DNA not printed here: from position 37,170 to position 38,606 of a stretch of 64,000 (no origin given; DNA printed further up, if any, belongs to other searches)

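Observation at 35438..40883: IclR-headed operon: acylating aldehyde dehydrogenase + ADP-forming SucCD-like CoA ligase + quinone oxidoreductase; candidate sulfoacetate (or other succinate-analog) to aldehyde route feeding Xsc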

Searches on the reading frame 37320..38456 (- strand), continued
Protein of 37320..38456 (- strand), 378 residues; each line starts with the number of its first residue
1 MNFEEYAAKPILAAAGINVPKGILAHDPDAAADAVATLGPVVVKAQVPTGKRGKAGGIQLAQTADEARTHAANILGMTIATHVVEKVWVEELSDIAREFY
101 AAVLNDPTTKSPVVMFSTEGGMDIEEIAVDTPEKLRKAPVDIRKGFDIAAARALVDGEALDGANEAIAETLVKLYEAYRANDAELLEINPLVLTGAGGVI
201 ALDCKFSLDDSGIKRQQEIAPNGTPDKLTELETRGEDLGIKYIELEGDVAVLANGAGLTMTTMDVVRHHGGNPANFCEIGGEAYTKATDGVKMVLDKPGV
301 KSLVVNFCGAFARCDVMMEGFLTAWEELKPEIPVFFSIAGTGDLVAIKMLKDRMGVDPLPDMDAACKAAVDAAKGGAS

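Call 41: search_solved_structures(query=window:37320-38456:-, max_evalue=1e-20, show_alignments=2)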
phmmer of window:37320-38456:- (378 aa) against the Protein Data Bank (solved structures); distinct sequences matched with E-value up to 1e-20: 12.
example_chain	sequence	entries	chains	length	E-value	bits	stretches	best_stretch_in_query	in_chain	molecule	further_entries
3ufx_B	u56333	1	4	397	5.5e-78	265.9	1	1-377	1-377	Succinyl-CoA synthetase beta subunit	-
6mel_B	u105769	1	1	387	6.7e-65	222.8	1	1-347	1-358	Succinate--CoA ligase [ADP-forming] subunit beta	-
6mgg_B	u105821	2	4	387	1.6e-62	215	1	1-360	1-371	Succinate--CoA ligase [ADP-forming] subunit beta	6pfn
1jkj_B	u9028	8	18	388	8.7e-58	199.4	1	1-363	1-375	succinyl-CoA synthetase beta subunit | SUCCINYL-COA SYNTHETASE, BETA SUBUNIT | Succinyl-CoA synthetase beta chain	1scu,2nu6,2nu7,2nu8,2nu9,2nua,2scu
1cqi_B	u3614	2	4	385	9.8e-58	199.3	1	1-353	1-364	PROTEIN (SUCCINYL-COA SYNTHETASE BETA CHAIN) | SUCCINYL-COA SYNTHETASE BETA CHAIN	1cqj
6g4q_B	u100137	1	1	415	3.3e-57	197.5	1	2-369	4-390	Succinate--CoA ligase [ADP-forming] subunit beta, mitochondrial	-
9swj_D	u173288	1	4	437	4e-57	197.2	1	2-369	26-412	Succinate--CoA ligase [ADP-forming] subunit beta, mitochondrial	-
1jll_B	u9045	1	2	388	6.5e-57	196.6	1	1-363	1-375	succinyl-CoA synthetase beta subunit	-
6wcv_B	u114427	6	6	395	1.8e-51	178.6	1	1-371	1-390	Succinate--CoA ligase [GDP-forming] subunit beta, mitochondrial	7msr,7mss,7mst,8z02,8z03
2fp4_B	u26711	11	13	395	1.4e-50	175.8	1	1-371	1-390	Succinyl-CoA ligase [GDP-forming] beta-chain, mitochondrial | Succinyl-CoA ligase [GDP-forming] subunit beta, mitochondrial | Succinate--CoA ligase [GDP-forming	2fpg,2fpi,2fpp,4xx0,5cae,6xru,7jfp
1euc_B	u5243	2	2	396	3.3e-50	174.5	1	2-371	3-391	SUCCINYL-COA SYNTHETASE, BETA CHAIN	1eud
6hxq_B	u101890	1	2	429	3.5e-31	111.9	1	1-325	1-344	Citryl-CoA synthetase large subunit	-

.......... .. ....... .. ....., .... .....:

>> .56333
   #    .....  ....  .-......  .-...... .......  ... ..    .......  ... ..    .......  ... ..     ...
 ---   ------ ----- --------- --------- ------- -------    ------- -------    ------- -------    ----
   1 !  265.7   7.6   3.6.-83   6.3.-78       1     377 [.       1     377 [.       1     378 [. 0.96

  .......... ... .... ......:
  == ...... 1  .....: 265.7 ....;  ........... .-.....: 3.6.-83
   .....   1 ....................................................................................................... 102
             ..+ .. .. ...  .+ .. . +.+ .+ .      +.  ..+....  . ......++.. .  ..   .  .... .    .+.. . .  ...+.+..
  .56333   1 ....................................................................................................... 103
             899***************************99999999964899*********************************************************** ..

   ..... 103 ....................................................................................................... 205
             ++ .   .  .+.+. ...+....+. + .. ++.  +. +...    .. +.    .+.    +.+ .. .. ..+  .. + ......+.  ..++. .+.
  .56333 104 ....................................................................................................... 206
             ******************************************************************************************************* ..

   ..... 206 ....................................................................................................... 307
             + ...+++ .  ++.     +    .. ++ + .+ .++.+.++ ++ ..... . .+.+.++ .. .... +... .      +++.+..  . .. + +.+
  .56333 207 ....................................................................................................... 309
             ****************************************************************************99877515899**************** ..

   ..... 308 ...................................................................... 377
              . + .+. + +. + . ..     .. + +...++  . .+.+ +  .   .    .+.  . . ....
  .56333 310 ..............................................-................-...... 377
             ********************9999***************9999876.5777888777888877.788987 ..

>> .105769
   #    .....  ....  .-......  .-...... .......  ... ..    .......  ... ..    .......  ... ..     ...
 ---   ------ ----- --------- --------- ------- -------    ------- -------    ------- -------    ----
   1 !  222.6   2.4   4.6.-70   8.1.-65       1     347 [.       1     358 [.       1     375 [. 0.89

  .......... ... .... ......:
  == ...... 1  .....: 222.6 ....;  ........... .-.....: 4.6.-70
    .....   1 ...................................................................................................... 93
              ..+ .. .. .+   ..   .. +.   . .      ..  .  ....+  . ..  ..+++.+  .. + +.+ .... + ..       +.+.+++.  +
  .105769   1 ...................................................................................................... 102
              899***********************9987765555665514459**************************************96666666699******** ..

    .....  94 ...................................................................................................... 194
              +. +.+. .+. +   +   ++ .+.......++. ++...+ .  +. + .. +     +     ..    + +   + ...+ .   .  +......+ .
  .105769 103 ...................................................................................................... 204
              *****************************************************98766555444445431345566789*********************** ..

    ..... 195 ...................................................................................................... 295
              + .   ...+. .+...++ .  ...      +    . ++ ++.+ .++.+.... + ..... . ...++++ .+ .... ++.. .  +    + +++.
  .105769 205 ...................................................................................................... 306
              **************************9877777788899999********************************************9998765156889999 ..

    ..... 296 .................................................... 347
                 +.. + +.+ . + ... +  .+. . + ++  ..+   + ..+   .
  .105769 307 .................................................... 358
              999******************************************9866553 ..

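Call 64: search_protein_representatives(protein=window:37320-38456:-)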
Query: 378 residues. Proteins with E-value up to 0.001 (for the whole library): 10418; up to 1e-10: 5218; up to 1e-30: 1257. The best 150 are listed.
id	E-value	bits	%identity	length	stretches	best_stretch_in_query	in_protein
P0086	8.4e-170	581.1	71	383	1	1-375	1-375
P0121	2.7e-112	392.0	64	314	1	1-288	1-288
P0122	3.8e-109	381.6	51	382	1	3-376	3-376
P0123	2.9e-99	349.1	67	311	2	236-374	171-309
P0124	6.6e-93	328.2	47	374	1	2-373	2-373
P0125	6.6e-91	321.6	45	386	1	5-373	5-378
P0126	1.3e-88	314.0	44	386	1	3-376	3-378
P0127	1.1e-87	311.0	46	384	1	3-374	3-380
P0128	1.1e-83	297.8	58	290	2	3-189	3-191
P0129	1.0e-78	281.5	66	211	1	47-256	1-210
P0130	4.5e-78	279.4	57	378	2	215-376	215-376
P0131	1.2e-77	278.0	43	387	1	1-370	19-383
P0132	3.8e-76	273.0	41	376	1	2-371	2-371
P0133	5.3e-76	272.6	40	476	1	5-376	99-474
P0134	8.5e-76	271.9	42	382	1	1-374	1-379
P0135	2.5e-75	270.3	43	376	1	3-370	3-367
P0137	8.3e-73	262.0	40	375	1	2-374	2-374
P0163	3.2e-65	237.1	40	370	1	3-373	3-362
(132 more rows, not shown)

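Call 66: list_cluster_members(proteins=[P0122, P0124, P0125, P0126, P0127, P0132, P0133, P0135, P0137, P0163])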
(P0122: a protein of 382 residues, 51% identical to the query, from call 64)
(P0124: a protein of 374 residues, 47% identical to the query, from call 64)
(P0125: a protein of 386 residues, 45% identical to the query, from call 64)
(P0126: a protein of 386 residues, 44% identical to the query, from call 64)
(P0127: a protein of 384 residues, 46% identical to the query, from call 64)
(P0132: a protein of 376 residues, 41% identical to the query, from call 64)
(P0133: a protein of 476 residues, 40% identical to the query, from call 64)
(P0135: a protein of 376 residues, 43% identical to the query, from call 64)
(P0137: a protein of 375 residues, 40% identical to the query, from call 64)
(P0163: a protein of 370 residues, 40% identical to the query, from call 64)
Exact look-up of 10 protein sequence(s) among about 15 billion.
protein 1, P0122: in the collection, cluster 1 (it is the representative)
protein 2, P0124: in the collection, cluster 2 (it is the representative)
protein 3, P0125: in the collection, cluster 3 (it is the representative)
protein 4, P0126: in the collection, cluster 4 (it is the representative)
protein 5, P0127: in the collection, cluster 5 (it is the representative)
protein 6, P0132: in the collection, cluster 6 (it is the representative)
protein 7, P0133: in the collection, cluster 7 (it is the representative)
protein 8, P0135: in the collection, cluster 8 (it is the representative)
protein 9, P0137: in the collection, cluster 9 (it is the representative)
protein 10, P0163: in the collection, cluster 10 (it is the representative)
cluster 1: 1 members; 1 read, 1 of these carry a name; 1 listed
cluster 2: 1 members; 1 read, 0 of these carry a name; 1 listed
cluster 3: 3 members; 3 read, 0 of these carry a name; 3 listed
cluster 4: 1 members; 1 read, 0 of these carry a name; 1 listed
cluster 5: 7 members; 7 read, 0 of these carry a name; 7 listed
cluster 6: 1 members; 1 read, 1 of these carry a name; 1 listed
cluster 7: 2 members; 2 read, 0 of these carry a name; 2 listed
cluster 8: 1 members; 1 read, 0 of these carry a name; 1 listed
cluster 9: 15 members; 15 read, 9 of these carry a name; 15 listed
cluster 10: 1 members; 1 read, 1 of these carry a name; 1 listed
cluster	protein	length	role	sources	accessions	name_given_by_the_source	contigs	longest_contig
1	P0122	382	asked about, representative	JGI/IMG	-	succinyl-CoA synthetase beta subunit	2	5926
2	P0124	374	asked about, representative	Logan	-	-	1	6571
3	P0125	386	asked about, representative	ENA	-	-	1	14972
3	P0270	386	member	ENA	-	-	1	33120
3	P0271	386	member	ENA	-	-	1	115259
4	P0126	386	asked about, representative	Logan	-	-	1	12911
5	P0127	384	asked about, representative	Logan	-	-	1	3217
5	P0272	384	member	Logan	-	-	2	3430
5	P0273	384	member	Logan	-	-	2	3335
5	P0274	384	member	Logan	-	-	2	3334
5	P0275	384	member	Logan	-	-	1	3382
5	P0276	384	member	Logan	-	-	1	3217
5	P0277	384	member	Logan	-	-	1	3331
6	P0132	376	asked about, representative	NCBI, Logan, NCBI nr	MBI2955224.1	MAG: ADP-forming succinate--CoA ligase subunit beta [Chloroflexi bacterium] | ADP-forming succinate--CoA ligase subunit beta [Chloroflexota bacterium]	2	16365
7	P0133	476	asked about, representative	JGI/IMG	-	-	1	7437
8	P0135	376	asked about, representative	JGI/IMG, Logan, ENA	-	-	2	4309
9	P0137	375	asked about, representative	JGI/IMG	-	succinyl-CoA synthetase beta subunit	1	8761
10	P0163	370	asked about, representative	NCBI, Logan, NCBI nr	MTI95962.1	MAG: succinate--CoA ligase subunit beta [Firmicutes bacterium] | succinate--CoA ligase subunit beta [Bacillota bacterium]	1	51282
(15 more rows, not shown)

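Call 67: find_homologous_proteins(query=P0163, max_evalue=1e-30)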
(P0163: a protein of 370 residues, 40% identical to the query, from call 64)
Query P0163 (370 aa): 7996 proteins with E <= 1e-30 among 8000 candidates; the best 120 are listed.
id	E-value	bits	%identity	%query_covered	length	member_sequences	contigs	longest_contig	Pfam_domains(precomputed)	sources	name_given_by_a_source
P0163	2.9e-235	798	100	100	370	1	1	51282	PF00549.25,PF08442.16,PF13549.12,PF02786.23,PF24948.2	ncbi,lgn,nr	ncbi:MAG: succinate--CoA ligase subunit beta [Firmicutes bacterium]|nr:succinate--CoA ligase subunit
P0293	1.0e-141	490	62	100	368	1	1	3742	PF00549.25,PF08442.16,PF13549.12,PF24948.2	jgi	jgi:succinyl-CoA synthetase beta subunit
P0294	2.5e-138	479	62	99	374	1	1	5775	PF00549.25,PF08442.16,PF13549.12,PF02786.23,PF24948.2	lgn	-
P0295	5.4e-136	471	60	99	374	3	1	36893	PF00549.25,PF08442.16,PF13549.12,PF02786.23,PF24948.2,PF01071.25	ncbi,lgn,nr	ncbi:MAG: ADP-forming succinate--CoA ligase subunit beta [Eubacteriales bacterium]|nr:ADP-forming su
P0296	4.9e-131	455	59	99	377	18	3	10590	PF00549.25,PF08442.16,PF13549.12,PF02786.23,PF24948.2,PF01071.25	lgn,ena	-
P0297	6.4e-131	455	59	100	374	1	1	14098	PF00549.25,PF08442.16,PF13549.12,PF02786.23,PF24948.2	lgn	-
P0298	7.5e-100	352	48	97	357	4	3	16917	PF00549.25,PF08442.16,PF13549.12,PF24948.2,PF01071.25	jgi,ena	-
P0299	8.6e-100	352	50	96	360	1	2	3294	PF00549.25,PF08442.16,PF13549.12,PF24948.2,PF01071.25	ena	-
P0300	8.0e-99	349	49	99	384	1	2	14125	PF00549.25,PF08442.16,PF13549.12,PF02786.23,PF24948.2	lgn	-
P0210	1.2e-93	332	47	97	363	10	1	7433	PF00549.25,PF08442.16,PF13549.12,PF02786.23,PF24948.2,PF01071.25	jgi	-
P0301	5.3e-93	330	45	98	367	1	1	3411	PF00549.25,PF08442.16,PF13549.12,PF24948.2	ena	-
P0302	4.5e-85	304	43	98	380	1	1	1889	PF00549.25,PF08442.16,PF13549.12,PF02786.23,PF24948.2,PF01071.25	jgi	-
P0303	1.9e-84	302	44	92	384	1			PF00549.25,PF08442.16,PF13549.12,PF02786.23,PF24948.2,PF01071.25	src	-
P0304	7.4e-84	300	43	92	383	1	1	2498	PF00549.25,PF08442.16,PF13549.12,PF02786.23,PF24948.2,PF01071.25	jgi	jgi:succinyl-CoA synthetase beta subunit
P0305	1.8e-83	299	44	97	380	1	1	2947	PF00549.25,PF08442.16,PF13549.12,PF02786.23,PF24948.2,PF01071.25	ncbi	-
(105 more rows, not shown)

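Call 68: find_encoding_contigs(protein=P0163, flank=9000, max_places=1)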
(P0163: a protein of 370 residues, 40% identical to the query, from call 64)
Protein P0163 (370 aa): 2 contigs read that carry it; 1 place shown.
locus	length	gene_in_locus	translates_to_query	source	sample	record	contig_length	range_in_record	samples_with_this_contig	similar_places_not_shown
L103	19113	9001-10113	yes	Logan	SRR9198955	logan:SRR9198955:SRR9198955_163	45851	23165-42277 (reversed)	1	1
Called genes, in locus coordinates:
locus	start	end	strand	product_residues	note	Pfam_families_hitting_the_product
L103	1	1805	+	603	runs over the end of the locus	PF06808:DctM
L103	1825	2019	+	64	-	PF01361:Tautomerase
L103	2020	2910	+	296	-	PF00941:FAD_binding_5, PF03450:CO_deh_flav_C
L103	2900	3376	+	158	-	PF00111:Fer2, PF13085:Fer2_3 (weak), PF01799:Fer2_2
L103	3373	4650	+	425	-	PF01315:Ald_Xan_dh_C, PF02738:MoCoBD_1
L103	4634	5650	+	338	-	PF20256:MoCoBD_2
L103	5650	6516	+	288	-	PF02633:Creatininase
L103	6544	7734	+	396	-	PF00155:Aminotran_1_2, PF00266:Aminotran_5 (weak), PF01053:Cys_Met_Meta_PP, PF01041:DegT_DnrJ_EryC1 (weak)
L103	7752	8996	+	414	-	PF00682:HMGL-like, PF22617:HCS_D2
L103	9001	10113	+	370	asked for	PF02786:CPSase_L_D2, PF08442:ATP-grasp_2, PF13549:ATP-grasp_5, PF24948:Citrate_synth_N, PF00549:Ligase_CoA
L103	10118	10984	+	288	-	PF02629:CoA_binding, PF13380:CoA_binding_2, PF00549:Ligase_CoA, PF13607:Succ_CoA_lig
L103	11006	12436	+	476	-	PF00939:Na_sulph_symp, PF03600:CitMHS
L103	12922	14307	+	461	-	PF00860:Xan_ur_permease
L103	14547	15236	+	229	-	PF01797:Y1_Tnp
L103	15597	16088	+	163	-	PF00731:AIRC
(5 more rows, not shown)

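Call 69: find_encoding_contigs(protein=P0295, flank=9000, max_places=1)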
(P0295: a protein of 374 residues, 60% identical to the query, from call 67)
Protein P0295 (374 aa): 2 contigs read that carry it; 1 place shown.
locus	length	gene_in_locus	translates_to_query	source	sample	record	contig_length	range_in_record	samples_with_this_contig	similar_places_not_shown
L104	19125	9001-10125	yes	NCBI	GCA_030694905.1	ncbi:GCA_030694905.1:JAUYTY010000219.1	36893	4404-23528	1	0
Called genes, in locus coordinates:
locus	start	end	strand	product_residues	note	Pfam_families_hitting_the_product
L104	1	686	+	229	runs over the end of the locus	PF00072:Response_reg, PF00486:Trans_reg_C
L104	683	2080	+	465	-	PF00672:HAMP (weak), PF00512:HisKA, PF02518:HATPase_c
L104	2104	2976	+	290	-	PF14305:ATPgrasp_TupA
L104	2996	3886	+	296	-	PF00535:Glycos_transf_2, PF10111:Glyco_tranf_2_2 (weak), PF13641:Glyco_tranf_2_3 (faint)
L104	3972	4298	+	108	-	PF13641:Glyco_tranf_2_3 (weak), PF00535:Glycos_transf_2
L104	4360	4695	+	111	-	-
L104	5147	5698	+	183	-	PF13302:Acetyltransf_3 (weak), PF00583:Acetyltransf_1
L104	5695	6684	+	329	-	PF24827:AstE_AspA_cat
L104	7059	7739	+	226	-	PF00392:GntR, PF07729:FCD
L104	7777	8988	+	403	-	PF00682:HMGL-like, PF22617:HCS_D2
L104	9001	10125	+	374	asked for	PF01071:GARS_A (faint), PF02786:CPSase_L_D2 (weak), PF08442:ATP-grasp_2, PF13549:ATP-grasp_5, PF24948:Citrate_synth_N, PF00549:Ligase_CoA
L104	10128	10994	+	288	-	PF02629:CoA_binding, PF13380:CoA_binding_2 (weak), PF00549:Ligase_CoA, PF13607:Succ_CoA_lig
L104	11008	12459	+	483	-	PF00939:Na_sulph_symp, PF03600:CitMHS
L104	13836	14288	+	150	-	PF07331:TctB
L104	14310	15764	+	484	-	PF01970:TctA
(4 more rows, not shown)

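Call 78: find_homologous_proteins(query=P0127, max_evalue=1e-40)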
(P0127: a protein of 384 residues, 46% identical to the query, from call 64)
Query P0127 (384 aa): 7661 proteins with E <= 1e-40 among 8000 candidates; the best 120 are listed.
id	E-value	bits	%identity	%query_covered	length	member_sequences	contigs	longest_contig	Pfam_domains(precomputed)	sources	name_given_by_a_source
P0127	1.3e-240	816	100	100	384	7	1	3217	PF00549.25,PF08442.16,PF13549.12,PF02786.23,PF24948.2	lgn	-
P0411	1.8e-210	717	86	100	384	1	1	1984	PF00549.25,PF08442.16,PF13549.12,PF02786.23,PF24948.2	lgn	-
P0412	7.1e-202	688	85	96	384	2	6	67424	PF00549.25,PF08442.16,PF13549.12,PF02786.23,PF24948.2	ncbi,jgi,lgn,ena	jgi:succinyl-CoA synthetase beta subunit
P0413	1.5e-200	684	85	96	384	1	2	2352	PF00549.25,PF08442.16,PF13549.12,PF02786.23,PF24948.2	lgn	-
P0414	3.4e-200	683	84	96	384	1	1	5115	PF00549.25,PF08442.16,PF13549.12,PF02786.23,PF24948.2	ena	-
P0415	2.8e-195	667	81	96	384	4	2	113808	PF00549.25,PF08442.16,PF13549.12,PF02786.23,PF24948.2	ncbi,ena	-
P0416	6.3e-182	623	77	100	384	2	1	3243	PF00549.25,PF08442.16,PF13549.12,PF02786.23,PF24948.2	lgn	-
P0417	5.0e-151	521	67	100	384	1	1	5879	PF00549.25,PF08442.16,PF13549.12,PF02786.23,PF24948.2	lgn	-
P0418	9.9e-151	520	67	100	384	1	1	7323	PF00549.25,PF08442.16,PF13549.12,PF02786.23,PF24948.2,PF02222.28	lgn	-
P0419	8.6e-146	504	61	96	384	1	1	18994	PF00549.25,PF08442.16,PF13549.12,PF02786.23,PF24948.2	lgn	-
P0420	7.1e-145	501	65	96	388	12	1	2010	PF00549.25,PF08442.16,PF13549.12,PF02786.23,PF24948.2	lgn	-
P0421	2.6e-137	476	61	99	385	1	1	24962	PF00549.25,PF08442.16,PF13549.12,PF02786.23,PF24948.2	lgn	-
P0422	1.9e-136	473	60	96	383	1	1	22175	PF00549.25,PF08442.16,PF13549.12,PF24948.2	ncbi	-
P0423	4.0e-117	410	56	96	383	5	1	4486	PF00549.25,PF08442.16,PF13549.12,PF02786.23,PF24948.2,PF01071.25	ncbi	-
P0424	4.0e-117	410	54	96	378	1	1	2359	PF00549.25,PF08442.16,PF13549.12,PF24948.2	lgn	-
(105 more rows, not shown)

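Call 79: find_encoding_contigs(protein=P0415, flank=10000, max_places=1)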
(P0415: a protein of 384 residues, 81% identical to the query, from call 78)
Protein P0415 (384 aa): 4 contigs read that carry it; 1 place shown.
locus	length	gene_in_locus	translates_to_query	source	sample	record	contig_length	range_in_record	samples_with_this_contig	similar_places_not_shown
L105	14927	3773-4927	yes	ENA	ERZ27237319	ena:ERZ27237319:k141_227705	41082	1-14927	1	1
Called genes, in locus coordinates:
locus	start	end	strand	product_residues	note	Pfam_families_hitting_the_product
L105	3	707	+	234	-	?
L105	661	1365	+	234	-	PF09339:HTH_IclR, PF01614:IclR_C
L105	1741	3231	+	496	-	PF00083:Sugar_tr, PF07690:MFS_1, PF06779:MFS_4 (faint), PF07690:MFS_1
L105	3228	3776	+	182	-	PF03928:HbpS-like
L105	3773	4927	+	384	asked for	PF02786:CPSase_L_D2 (faint), PF08442:ATP-grasp_2, PF13549:ATP-grasp_5, PF24948:Citrate_synth_N, PF00549:Ligase_CoA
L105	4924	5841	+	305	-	PF02629:CoA_binding, PF13380:CoA_binding_2 (weak), PF13607:Succ_CoA_lig, PF00549:Ligase_CoA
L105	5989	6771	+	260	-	PF00106:adh_short, PF08659:KR, PF13561:adh_short_C2, PF23441:SDR (weak)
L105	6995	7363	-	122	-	PF07332:Phage_holin_3_6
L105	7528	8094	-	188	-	PF00753:Lactamase_B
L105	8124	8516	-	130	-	PF01035:DNA_binding_1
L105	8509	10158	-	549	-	PF00501:AMP-binding, PF13193:AMP-binding_C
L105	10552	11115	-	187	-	PF00857:Isochorismatase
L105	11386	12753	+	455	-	-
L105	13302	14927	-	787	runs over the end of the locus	PF02129:Peptidase_S15, PF08530:PepX_C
